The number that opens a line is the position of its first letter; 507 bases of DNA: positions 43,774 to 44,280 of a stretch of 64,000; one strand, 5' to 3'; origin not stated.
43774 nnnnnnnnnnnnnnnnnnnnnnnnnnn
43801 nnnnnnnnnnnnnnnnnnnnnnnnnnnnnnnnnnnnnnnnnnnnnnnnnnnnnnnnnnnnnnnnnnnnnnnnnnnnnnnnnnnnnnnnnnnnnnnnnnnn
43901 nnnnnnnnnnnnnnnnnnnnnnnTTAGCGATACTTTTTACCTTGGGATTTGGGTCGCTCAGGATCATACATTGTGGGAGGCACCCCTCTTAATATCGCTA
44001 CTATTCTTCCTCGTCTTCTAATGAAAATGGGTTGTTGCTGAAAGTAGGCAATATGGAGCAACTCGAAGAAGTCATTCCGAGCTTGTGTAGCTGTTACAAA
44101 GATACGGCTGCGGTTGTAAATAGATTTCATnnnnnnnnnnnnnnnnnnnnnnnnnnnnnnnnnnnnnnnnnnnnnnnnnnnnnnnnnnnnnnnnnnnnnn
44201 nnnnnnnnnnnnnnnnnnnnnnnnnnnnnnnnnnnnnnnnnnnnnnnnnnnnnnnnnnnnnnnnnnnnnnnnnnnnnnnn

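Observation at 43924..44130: Orphan Phd/YefM-like antitoxin gene antisense between rpoC and rpsL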

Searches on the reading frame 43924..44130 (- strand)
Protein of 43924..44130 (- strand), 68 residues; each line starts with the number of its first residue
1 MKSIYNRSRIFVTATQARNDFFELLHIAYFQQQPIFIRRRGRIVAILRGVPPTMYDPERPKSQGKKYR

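Call 3: search_protein_families(library=pfam, proteins=[window:43924-44130:-], max_evalue=10)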
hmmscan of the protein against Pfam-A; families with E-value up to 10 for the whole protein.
window:43924-44130:- (68 aa): 1 family
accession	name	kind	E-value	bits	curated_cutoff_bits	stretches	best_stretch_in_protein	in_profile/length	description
PF02604.26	PhdYeFM_antitox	-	0.0044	17.2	29.8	1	12-47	4-39/74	Antitoxin Phd_YefM, type II toxin-antitoxin system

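Call 4: search_protein_families(library=ncbifam, proteins=[window:43924-44130:-], max_evalue=10)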
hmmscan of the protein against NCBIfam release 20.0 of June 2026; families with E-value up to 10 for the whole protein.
window:43924-44130:- (68 aa): 1 family
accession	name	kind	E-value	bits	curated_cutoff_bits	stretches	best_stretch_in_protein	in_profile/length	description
TIGR01552.1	phd_fam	subfamily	0.00048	19.4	20.8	1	12-46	2-36/53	type II toxin-antitoxin system prevent-host-death family antitoxin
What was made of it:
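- Closest known: Phd/YefM family type II antitoxins. Different: The scores fall below both curated thresholds (calls 3, 4).
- Scores are below threshold for both curated models (calls 3, 4).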

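Call 8: find_homologous_proteins(query=window:43924-44130:-, max_evalue=0.01)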
Query window:43924-44130:- (68 aa): 1 proteins with E <= 0.01 among 1 candidates.
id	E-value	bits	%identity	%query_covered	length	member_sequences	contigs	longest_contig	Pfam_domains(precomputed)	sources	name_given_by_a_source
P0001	3.2e-38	145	100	100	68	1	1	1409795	-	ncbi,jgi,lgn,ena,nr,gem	ncbi:MAG TPA: hypothetical protein VD999_04250 [Vitreimonas sp.]|nr:hypothetical protein [Vitreimona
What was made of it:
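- Only 64 kb of a 1,409,795-bp contig could be inspected (call 8), so partners elsewhere are not excluded. The word-indexed search of 5.8 billion proteins found only the ORF itself (call 8).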

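Call 9: find_encoding_contigs(protein=window:43927-44130:-, flank=5000)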
Protein seq(68 aa) (68 aa): no gene with exactly this product is on record in the collection.
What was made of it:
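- Tried and rejected: Nothing was found (call 9), so the rest of the source genome could not be reached.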

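Call 11: search_solved_structures(query=window:43924-44130:-, max_evalue=10, show_alignments=3)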
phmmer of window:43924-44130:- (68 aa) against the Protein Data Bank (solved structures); distinct sequences matched with E-value up to 10: 4.
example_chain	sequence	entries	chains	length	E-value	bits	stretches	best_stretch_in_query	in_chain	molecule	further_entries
7v5y_B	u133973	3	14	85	0.62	13.6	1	10-40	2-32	Antitoxin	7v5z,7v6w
1ucx_A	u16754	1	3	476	1.2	12.7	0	33-66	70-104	Glycinin G1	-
1fxz_A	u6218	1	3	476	1.2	12.7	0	33-66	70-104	GLYCININ G1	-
1ud1_A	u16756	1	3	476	1.8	12.1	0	33-66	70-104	Glycinin G1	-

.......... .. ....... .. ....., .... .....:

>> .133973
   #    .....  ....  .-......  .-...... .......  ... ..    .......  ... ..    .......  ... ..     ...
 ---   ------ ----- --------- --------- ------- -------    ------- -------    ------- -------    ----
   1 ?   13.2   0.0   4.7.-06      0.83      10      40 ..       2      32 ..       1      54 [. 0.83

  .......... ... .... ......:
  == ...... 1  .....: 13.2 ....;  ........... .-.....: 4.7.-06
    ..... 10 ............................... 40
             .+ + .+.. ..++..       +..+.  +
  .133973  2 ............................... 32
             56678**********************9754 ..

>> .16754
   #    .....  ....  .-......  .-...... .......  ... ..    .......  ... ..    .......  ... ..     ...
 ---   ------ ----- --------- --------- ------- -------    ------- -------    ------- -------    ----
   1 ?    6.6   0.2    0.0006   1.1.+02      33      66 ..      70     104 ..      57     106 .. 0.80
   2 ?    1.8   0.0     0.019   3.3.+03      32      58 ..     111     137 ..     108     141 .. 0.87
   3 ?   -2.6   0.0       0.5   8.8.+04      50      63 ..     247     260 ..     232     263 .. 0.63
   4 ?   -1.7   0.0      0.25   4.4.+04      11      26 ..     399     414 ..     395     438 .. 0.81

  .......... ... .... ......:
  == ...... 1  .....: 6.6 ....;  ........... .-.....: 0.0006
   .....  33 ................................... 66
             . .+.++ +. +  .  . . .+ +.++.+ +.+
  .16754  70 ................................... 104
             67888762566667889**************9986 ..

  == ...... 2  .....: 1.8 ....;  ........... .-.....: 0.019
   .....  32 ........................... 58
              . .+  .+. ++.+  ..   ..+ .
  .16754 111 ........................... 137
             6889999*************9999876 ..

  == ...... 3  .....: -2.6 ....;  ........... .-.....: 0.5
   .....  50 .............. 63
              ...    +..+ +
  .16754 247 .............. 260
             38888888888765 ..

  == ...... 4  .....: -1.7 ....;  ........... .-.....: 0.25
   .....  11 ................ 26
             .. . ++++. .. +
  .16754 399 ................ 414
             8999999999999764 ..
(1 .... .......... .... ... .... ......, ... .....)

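Call 15: search_protein_representatives(protein=window:43924-44130:-)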
Query: 68 residues. Proteins with E-value up to 0.001 (for the whole library): 5; up to 1e-10: 1; up to 1e-30: 1. The best 5 are listed.
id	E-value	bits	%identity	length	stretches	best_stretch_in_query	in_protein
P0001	1.0e-38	145.3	100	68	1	1-68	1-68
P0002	3.6e-07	45.9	46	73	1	7-58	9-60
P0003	2.4e-04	37.0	45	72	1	10-59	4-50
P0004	5.7e-04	35.8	35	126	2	9-47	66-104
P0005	6.7e-04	35.6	36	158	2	10-53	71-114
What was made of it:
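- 43924..44130 (-): orf68: a 68-aa protein-coding gene (NCBI hypothetical protein VD999_04250) for a stand-alone Phd/YefM-type N-terminal domain. Exhaustive phmmer search: P0002 at E = 3.6e-7, 46% identity (call 15).
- The exhaustive search finds P0002 (73 aa) at E = 3.6e-7 and 46% identity, P0003 at 2.4e-4, and the tandem Phd-domain proteins P0004 and P0005 (call 15). E = 3.6e-7 in an exhaustive search of 1.84 billion sequences (call 15).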

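Call 17: search_protein_families(library=pfam, proteins=[P0002, P0003, P0004, P0005], max_evalue=1)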
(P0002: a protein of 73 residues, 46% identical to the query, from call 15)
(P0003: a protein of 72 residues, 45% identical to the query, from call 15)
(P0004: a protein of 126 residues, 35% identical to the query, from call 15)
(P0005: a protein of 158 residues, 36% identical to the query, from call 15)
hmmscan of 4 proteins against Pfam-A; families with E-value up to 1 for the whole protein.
P0002 (73 aa): 1 family
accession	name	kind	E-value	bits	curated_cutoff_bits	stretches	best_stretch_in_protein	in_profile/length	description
PF02604.26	PhdYeFM_antitox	-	0.00044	20.4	29.8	1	13-49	3-39/74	Antitoxin Phd_YefM, type II toxin-antitoxin system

P0003 (72 aa): 1 family
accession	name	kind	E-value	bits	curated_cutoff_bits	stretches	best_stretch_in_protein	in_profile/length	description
PF02604.26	PhdYeFM_antitox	-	0.00022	21.4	29.8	1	5-47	3-46/74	Antitoxin Phd_YefM, type II toxin-antitoxin system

P0004 (126 aa): 5 families
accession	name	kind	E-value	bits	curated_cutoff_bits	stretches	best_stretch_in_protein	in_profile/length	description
PF02604.26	PhdYeFM_antitox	-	4.2e-26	91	29.8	2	70-117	5-52/74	Antitoxin Phd_YefM, type II toxin-antitoxin system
PF11501.13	bCoV_NSP1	-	0.0009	19.4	25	1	81-116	81-115/138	Betacoronavirus replicase NSP1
PF12910.14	PHD_like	-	0.0059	17.1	27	0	71-98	7-34/141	Antitoxin of toxin-antitoxin, RelE / RelB, TA system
PF15698.10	Phosphatase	-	0.021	14.4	28.4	0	13-42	73-102/256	Phosphatase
PF01927.22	Mut7-C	-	0.09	13.3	23.3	0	16-46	21-51/146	Mut7-C RNAse domain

P0005 (158 aa): 6 families
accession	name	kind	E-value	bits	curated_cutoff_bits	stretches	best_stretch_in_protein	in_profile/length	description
PF02604.26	PhdYeFM_antitox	-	2.9e-10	40.2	29.8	2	72-124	3-53/74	Antitoxin Phd_YefM, type II toxin-antitoxin system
PF03036.21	Perilipin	-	0.0025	17.4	33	1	67-156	136-227/403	Perilipin family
PF08731.17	AFT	-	0.0044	17.7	21.6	1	88-131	14-59/92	Transcription factor AFT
PF00956.23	NAP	-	0.053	13.2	28.6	0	86-134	27-78/266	Nucleosome assembly protein (NAP)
PF24970.1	ARM_RUK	-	0.12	12.2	27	1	72-143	38-108/244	RUNKEL ARM-repeat domain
PF17383.7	kleA_kleC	-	0.28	12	25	0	97-121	19-43/76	Uncharacterized KorC regulated protein A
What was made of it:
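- On Phd/YefM antitoxin family (PF02604 / TIGR01552): There is a transitive link through P0004, which matches PF02604 at 4e-26 (calls 15, 17).
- P0004 matches PF02604 at 4e-26 (call 17).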

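Call 19: find_homologous_proteins(query=A1, max_evalue=0.001)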
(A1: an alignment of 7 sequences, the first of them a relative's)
Query A1 (7 sequences) (68 aa, profile of the alignment): 1092 proteins with E <= 0.001 among 1805 candidates; the best 120 are listed.
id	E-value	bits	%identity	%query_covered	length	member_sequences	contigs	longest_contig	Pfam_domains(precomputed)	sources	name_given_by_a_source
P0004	7.7e-46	171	35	59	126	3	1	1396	PF02604.27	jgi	jgi:prevent-host-death family protein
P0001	1.0e-23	100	100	100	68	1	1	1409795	-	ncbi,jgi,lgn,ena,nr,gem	ncbi:MAG TPA: hypothetical protein VD999_04250 [Vitreimonas sp.]|nr:hypothetical protein [Vitreimona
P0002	8.3e-21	91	48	74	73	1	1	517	-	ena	-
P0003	4.0e-20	89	46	68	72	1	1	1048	-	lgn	-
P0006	1.2e-18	84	31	53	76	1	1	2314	PF02604.27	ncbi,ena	-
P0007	1.4e-15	74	33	68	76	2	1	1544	PF02604.27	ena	-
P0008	6.9e-15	72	39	60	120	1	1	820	PF02604.27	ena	-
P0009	1.3e-14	71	33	53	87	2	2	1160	PF02604.27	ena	-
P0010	1.7e-14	71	39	53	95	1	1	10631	-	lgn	-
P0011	3.2e-14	70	36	53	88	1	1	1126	PF02604.27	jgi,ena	-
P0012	3.5e-14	70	36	53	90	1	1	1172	PF02604.27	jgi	jgi:prevent-host-death family protein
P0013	3.6e-14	70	39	53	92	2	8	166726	-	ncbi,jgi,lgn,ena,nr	ncbi:MAG TPA: hypothetical protein PK957_01555 [Candidatus Dojkabacteria bacterium]|nr:hypothetical 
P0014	3.8e-14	70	32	60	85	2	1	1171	PF02604.27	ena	-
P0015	5.5e-14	69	32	84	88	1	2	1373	PF02604.27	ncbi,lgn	-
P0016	6.0e-14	69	39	53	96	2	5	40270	-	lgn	-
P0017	6.3e-14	69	40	66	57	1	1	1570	PF02604.27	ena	-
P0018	6.7e-14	69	39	53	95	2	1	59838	-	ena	-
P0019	8.9e-14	68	36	53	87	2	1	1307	PF02604.27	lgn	-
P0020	8.9e-14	68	-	-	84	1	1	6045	PF19807.6,PF02604.27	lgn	-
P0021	9.2e-14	68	31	53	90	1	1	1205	PF02604.27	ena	-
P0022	1.1e-13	68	32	50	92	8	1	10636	PF02604.27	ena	-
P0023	1.5e-13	68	22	53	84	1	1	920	PF02604.27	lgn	-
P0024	1.6e-13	68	36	53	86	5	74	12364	PF02604.27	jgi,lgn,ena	-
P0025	1.6e-13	68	38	50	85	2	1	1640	PF02604.27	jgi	-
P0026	1.8e-13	67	25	53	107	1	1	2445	PF02604.27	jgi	jgi:prevent-host-death family protein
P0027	2.1e-13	67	39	53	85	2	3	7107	PF02604.27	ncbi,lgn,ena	-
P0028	2.2e-13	67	22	53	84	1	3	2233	PF02604.27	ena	-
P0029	2.8e-13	67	41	60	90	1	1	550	PF02604.27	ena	-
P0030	3.1e-13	67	36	53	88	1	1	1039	PF02604.27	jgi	jgi:prevent-host-death family protein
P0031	3.2e-13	67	26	56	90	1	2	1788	PF02604.27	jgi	jgi:prevent-host-death family protein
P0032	3.3e-13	67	33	53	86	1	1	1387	PF02604.27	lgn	-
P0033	4.0e-13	66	39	53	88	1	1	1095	PF02604.27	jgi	jgi:prevent-host-death family protein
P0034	4.3e-13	66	38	50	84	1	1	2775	PF02604.27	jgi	jgi:prevent-host-death family protein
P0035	4.5e-13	66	31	53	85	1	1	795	PF02604.27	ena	-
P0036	5.7e-13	66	26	50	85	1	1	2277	PF02604.27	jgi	jgi:prevent-host-death family protein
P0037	5.9e-13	66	35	53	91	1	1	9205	PF02604.27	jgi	jgi:prevent-host-death family protein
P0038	7.3e-13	65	36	57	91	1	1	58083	PF02604.27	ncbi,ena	-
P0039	9.5e-13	65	28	53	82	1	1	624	PF02604.27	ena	-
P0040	9.6e-13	65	42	53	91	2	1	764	PF02604.27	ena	-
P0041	9.7e-13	65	32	65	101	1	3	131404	PF02604.27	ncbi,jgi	jgi:prevent-host-death family protein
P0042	1.0e-12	65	33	53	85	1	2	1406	PF19807.6,PF02604.27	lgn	-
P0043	1.1e-12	65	32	50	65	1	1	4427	PF02604.27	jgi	-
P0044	1.2e-12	65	30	49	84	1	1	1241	PF02604.27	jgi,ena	jgi:prevent-host-death family protein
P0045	1.3e-12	65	38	50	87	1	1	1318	PF02604.27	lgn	-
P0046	1.3e-12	65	32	65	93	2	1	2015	PF02604.27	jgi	jgi:prevent-host-death family protein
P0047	1.4e-12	65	39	53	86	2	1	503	PF02604.27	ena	-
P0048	1.4e-12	65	32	65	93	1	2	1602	PF02604.27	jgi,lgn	jgi:prevent-host-death family protein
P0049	1.4e-12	65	33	66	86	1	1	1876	PF02604.27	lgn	-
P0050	1.4e-12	65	39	53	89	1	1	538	PF02604.27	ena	-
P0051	1.5e-12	64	-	-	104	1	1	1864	PF02604.27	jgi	jgi:prevent-host-death family protein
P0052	1.5e-12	64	31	53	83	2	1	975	PF02604.27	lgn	-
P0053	1.6e-12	64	38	50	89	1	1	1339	PF02604.27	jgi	jgi:prevent-host-death family protein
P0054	1.6e-12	64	39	53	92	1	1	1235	PF02604.27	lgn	-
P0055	1.7e-12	64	37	56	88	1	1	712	PF02604.27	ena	-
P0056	1.9e-12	64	33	53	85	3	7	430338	PF02604.27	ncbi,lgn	ncbi:MAG: type II toxin-antitoxin system Phd/YefM family antitoxin [Bacteroidota bacterium]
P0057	2.2e-12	64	33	53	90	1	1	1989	PF02604.27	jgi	-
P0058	2.3e-12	64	49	57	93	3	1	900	PF02604.27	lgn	-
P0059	2.4e-12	64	43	62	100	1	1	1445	PF02604.27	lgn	-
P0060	2.6e-12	64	35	50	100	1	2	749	PF02604.27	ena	-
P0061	2.7e-12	64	33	63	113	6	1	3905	PF02604.27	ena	-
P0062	2.8e-12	64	-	-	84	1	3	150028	PF02604.27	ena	-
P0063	2.8e-12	64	42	53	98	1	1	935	PF02604.27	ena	-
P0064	3.1e-12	63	31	53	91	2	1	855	PF02604.27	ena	-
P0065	3.2e-12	63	39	56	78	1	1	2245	PF02604.27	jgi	jgi:prevent-host-death family protein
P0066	3.5e-12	63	33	53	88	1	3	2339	PF02604.27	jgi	jgi:prevent-host-death family protein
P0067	3.5e-12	63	39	53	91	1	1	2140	PF02604.27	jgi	jgi:prevent-host-death family protein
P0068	3.8e-12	63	25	53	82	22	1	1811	PF02604.27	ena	-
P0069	3.9e-12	63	22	53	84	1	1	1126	PF02604.27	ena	-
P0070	3.9e-12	63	35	53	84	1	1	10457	PF02604.27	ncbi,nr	ncbi:MAG: type II toxin-antitoxin system Phd/YefM family antitoxin [Chloroflexi bacterium]|nr:type I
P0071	3.9e-12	63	25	53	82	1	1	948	PF02604.27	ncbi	-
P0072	4.1e-12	63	25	53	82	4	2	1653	PF02604.27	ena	-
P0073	4.1e-12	63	31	53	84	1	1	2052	PF02604.27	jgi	jgi:prevent-host-death family protein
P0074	4.2e-12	63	25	53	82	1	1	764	PF02604.27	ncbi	-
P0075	4.2e-12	63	25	53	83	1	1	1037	PF02604.27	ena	-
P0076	4.3e-12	63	35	59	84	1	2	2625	PF02604.27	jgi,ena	-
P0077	4.3e-12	63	-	-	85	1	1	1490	PF02604.27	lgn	-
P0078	4.3e-12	63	28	47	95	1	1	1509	PF02604.27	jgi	jgi:prevent-host-death family protein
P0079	4.4e-12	63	43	62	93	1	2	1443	PF02604.27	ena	-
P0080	4.4e-12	63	32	50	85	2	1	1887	PF02604.27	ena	-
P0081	4.5e-12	63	36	53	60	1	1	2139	PF02604.27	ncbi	-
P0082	4.5e-12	63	25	53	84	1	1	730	PF02604.27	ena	-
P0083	4.7e-12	63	-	-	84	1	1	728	PF02604.27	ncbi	-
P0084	4.7e-12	63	32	65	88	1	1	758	PF02604.27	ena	-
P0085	4.9e-12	63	-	-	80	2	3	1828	PF02604.27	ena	-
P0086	5.0e-12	63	29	71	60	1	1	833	PF02604.27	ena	-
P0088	5.1e-12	63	31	51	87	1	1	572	PF02604.27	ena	-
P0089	5.4e-12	63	28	53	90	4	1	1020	PF02604.27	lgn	-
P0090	5.4e-12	63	33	53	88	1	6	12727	PF02604.27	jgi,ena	jgi:prevent-host-death family protein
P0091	5.6e-12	63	32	50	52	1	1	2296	PF02604.27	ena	-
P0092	5.7e-12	63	43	62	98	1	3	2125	PF02604.27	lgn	-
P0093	5.8e-12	63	31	53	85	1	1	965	PF02604.27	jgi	jgi:prevent-host-death family protein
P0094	5.9e-12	63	46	57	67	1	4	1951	PF02604.27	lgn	-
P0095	6.1e-12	63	39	53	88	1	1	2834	PF02604.27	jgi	jgi:prevent-host-death family protein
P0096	6.1e-12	63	42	53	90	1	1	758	PF02604.27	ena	-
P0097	6.1e-12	62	42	53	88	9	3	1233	PF02604.27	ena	-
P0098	6.2e-12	62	35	50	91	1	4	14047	PF02604.27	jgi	jgi:prevent-host-death family protein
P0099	6.3e-12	62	36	53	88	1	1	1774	PF02604.27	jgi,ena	-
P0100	6.5e-12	62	38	50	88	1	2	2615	PF02604.27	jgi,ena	-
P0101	6.6e-12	62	39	53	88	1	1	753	PF02604.27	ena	-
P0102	6.7e-12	62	-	-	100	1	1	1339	PF02604.27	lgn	-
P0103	6.7e-12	62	33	53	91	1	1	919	PF02604.27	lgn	-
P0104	6.8e-12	62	33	62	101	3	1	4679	PF02604.27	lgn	-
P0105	6.9e-12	62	28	53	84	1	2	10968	PF02604.27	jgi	jgi:prevent-host-death family protein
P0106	7.6e-12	62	30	59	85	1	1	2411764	PF02604.27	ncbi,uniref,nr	ncbi:hypothetical protein AQUSIP_20470 [Aquicella siphonis]|uniref:Antitoxin n=1 Tax=Aquicella sipho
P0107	7.9e-12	62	32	50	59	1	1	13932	PF02604.27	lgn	-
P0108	8.0e-12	62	32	53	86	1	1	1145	PF02604.27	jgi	jgi:prevent-host-death family protein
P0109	8.3e-12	62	36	53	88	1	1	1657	PF02604.27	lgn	-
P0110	8.4e-12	62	36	53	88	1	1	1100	PF02604.27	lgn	-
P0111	8.5e-12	62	40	66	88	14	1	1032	PF02604.27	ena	-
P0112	9.0e-12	62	35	54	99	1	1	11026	PF02604.27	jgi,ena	-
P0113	9.1e-12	62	-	-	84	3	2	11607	PF02604.27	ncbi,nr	ncbi:MAG: type II toxin-antitoxin system Phd/YefM family antitoxin [Chloroflexi bacterium]|nr:type I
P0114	9.7e-12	62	32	50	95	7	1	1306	PF02604.27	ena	-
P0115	9.7e-12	62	-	-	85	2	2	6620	PF02604.27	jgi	jgi:prevent-host-death family protein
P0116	9.9e-12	62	31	53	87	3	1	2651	PF02604.27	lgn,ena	-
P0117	1.0e-11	62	36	53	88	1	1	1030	PF02604.27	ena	-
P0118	1.0e-11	62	-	-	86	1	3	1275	PF02604.27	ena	-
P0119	1.0e-11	62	30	53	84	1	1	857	PF02604.27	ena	-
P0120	1.0e-11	62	-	-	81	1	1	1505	PF02604.27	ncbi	-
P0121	1.1e-11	62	26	46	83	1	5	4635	PF02604.27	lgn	-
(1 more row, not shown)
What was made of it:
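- On Phd/YefM antitoxin family (PF02604 / TIGR01552): The family profile retrieves 1092 proteins, nearly all of the listed ones PF02604 (call 19).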

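Call 20: search_solved_structures(query=A1, max_evalue=1, show_alignments=2)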
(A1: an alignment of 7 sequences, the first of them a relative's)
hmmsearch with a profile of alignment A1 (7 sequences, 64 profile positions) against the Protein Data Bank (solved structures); distinct sequences matched with E-value up to 1: 9.
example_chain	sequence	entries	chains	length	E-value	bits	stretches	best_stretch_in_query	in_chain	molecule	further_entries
6jqy_A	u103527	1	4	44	0.0053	19.4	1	14-50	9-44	Antitoxin VapB46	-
3hs2_A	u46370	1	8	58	0.018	17.6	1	14-52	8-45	Prevent host death protein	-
9g12_C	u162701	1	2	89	0.02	17.6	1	14-53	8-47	Antitoxin RelB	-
4zlx_A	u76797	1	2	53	0.022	17.4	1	14-48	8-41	Antitoxin phd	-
3hry_A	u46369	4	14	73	0.028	17.1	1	14-52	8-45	Prevent host death protein | Antitoxin phd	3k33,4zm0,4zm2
7v5y_B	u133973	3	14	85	0.12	15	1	8-36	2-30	Antitoxin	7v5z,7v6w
3kh2_E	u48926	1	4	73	0.3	13.8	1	14-47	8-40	Prevent host death protein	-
2a6q_A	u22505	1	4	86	0.54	12.9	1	9-57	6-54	Antitoxin yefM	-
3cto_A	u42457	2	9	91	0.87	12.3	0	9-51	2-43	Uncharacterized protein Rv3357/MT3465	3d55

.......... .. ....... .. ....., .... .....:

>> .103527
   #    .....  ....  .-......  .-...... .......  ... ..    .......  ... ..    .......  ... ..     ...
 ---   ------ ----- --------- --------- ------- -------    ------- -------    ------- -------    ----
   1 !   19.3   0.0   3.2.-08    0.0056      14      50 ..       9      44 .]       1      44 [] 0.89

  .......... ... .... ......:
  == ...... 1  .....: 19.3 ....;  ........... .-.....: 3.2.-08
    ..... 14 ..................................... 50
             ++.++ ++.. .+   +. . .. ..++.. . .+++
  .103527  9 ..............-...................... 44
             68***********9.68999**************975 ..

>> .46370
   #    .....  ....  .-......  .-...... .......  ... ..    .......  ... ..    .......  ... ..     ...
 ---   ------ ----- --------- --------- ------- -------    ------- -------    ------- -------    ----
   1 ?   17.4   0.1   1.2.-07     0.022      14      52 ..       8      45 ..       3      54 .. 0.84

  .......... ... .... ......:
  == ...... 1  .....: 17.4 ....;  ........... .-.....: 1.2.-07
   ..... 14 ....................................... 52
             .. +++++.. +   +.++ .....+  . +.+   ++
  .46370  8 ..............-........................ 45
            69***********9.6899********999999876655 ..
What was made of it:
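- On Phd/YefM antitoxin family (PF02604 / TIGR01552): All PDB profile hits are Phd, YefM, RelB or VapB46 (call 20).
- All PDB profile hits are Phd/YefM-fold antitoxins (call 20).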

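Call 22: find_encoding_contigs(protein=P0003, flank=3000, max_places=3)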
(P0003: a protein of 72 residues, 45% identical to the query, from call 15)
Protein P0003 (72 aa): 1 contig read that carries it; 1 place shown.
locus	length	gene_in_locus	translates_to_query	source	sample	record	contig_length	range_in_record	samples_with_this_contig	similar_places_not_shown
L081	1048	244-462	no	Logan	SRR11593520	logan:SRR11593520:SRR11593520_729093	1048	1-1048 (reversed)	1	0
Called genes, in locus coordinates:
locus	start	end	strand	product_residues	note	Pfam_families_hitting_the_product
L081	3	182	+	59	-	?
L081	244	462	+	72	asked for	-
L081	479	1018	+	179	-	-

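Call 23: find_encoding_contigs(protein=P0013, flank=4000, max_places=4)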
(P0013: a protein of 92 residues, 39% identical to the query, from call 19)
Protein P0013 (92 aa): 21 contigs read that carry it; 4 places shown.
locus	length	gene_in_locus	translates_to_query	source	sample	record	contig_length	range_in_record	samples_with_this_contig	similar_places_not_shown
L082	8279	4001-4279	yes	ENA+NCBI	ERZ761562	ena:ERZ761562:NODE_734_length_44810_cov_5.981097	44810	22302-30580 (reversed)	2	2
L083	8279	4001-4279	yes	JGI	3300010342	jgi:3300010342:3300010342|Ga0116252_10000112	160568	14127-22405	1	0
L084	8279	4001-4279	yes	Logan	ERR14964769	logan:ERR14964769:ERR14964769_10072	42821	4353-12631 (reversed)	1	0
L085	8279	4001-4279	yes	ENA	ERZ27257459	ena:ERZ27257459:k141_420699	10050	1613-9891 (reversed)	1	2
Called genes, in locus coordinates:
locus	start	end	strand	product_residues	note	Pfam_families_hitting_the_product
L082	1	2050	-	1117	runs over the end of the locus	PF04563:RNA_pol_Rpb2_1, PF04561:RNA_pol_Rpb2_2, PF04565:RNA_pol_Rpb2_3, PF10385:RNA_pol_Rpb2_45 (weak), PF00562:RNA_pol_Rpb2_6, PF04560:RNA_pol_Rpb2_7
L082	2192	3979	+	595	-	PF00005:ABC_tran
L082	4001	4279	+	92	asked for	-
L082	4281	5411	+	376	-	PF20706:GT4-conflict (weak), PF00534:Glycos_transf_1, PF13692:Glyco_trans_1_4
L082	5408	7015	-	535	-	-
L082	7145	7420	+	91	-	-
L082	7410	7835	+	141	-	-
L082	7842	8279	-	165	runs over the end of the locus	-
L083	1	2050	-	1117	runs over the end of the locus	PF04563:RNA_pol_Rpb2_1, PF04561:RNA_pol_Rpb2_2, PF04565:RNA_pol_Rpb2_3, PF10385:RNA_pol_Rpb2_45 (weak), PF00562:RNA_pol_Rpb2_6, PF04560:RNA_pol_Rpb2_7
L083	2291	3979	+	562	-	PF00005:ABC_tran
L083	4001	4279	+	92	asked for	-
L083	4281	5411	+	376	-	PF20706:GT4-conflict (weak), PF00534:Glycos_transf_1, PF13692:Glyco_trans_1_4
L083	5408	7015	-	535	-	-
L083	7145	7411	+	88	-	-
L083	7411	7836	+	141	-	-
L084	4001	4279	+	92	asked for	-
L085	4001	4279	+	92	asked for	-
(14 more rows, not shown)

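Call 25: find_encoding_contigs(protein=P0002, flank=3000, max_places=3)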
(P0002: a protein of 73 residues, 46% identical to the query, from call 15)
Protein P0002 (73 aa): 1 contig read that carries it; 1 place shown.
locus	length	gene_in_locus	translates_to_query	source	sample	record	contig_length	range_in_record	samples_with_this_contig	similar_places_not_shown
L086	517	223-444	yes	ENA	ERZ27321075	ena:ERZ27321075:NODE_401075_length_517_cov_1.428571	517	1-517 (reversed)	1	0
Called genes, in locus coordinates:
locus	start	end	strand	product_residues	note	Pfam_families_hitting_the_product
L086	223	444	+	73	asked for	-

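Call 35: search_protein_families(library=padloc, proteins=[window:43924-44130:-], max_evalue=10)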
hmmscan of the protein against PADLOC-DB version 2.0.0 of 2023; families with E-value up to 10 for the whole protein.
window:43924-44130:- (68 aa): 0 families
